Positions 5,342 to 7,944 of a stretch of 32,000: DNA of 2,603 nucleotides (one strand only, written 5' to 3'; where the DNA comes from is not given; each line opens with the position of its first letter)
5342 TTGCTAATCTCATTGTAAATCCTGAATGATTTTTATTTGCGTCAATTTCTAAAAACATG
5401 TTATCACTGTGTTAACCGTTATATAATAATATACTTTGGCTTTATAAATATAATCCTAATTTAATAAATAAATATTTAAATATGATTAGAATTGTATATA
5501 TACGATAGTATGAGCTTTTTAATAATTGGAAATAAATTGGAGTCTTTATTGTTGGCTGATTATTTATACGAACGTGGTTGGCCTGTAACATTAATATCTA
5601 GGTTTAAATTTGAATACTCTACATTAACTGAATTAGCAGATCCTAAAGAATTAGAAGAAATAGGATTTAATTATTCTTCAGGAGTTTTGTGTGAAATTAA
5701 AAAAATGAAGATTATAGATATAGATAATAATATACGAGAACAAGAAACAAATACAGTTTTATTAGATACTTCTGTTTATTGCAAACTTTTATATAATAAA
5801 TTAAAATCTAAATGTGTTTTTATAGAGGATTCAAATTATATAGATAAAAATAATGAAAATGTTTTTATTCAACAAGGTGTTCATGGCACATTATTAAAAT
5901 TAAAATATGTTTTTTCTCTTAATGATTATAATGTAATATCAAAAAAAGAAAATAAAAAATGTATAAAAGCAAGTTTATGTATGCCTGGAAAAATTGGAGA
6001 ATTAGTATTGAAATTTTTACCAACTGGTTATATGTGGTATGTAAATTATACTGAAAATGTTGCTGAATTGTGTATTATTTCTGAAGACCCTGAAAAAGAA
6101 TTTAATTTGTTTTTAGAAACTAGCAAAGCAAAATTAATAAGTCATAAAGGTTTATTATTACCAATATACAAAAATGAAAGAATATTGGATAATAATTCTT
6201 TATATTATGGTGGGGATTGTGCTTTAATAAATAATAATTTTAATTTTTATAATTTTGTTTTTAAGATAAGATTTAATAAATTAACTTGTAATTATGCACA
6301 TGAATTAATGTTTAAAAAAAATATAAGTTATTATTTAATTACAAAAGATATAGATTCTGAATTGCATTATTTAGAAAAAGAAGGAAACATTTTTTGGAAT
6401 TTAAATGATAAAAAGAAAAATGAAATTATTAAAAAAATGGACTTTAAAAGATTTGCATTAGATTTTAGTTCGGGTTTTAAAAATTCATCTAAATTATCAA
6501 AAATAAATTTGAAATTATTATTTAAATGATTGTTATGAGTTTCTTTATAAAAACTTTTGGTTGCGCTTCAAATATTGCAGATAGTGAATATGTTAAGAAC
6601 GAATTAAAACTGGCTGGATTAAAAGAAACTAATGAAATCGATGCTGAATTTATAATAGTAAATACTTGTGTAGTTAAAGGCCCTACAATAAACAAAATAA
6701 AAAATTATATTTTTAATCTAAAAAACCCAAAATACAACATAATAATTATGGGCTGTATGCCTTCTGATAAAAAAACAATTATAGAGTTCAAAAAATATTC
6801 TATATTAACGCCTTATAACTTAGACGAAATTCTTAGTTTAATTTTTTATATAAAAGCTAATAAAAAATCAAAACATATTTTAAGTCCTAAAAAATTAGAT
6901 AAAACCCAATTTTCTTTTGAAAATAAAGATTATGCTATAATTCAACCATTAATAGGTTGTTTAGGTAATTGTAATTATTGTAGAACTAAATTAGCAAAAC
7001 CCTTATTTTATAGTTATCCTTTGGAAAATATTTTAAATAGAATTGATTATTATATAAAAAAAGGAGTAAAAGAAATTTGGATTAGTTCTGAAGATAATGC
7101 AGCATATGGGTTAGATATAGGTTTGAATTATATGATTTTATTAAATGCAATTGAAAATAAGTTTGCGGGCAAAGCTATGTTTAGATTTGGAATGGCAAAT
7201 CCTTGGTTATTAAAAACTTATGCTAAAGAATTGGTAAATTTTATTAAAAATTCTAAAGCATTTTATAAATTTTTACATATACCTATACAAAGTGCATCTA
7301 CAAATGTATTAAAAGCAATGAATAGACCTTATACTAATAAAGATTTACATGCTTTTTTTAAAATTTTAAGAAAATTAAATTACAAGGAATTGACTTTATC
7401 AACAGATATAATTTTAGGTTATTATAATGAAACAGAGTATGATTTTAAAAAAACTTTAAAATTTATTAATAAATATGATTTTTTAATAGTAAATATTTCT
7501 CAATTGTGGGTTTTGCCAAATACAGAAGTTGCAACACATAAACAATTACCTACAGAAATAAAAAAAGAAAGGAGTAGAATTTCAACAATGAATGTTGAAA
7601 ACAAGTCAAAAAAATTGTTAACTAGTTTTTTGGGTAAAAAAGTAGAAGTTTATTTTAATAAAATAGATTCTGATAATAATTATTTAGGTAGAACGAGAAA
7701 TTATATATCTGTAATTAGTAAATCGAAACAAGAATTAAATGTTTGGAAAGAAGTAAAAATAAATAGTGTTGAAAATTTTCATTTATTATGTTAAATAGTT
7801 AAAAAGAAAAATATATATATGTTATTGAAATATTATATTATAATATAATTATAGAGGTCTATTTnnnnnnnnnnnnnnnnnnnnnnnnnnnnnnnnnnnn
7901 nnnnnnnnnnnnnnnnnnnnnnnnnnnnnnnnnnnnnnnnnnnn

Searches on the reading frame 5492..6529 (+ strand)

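Call 4: search_protein_families(library=pfam, proteins=[window:5492-6529:+], max_evalue=1)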
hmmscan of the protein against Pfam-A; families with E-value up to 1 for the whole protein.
window:5492-6529:+ (345 aa): 1 family
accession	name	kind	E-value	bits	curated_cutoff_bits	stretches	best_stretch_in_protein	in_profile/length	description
PF12672.12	DUF3793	-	0.018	15.4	25.1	0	263-322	22-81/167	Protein of unknown function (DUF3793)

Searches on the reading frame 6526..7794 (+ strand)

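Call 4: search_protein_families(library=pfam, proteins=[window:6526-7794:+], max_evalue=1)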
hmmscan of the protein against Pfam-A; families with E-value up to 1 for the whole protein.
window:6526-7794:+ (422 aa): 4 families
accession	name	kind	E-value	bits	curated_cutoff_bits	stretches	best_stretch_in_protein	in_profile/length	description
PF04055.27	Radical_SAM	-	3.9e-19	69.9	29.5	1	142-314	4-166/166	Radical SAM superfamily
PF00919.26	UPF0004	-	1.1e-16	61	27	1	6-86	2-86/98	Uncharacterized protein family UPF0004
PF09168.15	PepX_N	-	0.024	15.4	25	1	243-323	40-121/157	X-Prolyl dipeptidyl aminopeptidase PepX, N-terminal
PF01938.26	TRAM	-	0.095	13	21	1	368-418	3-54/61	TRAM domain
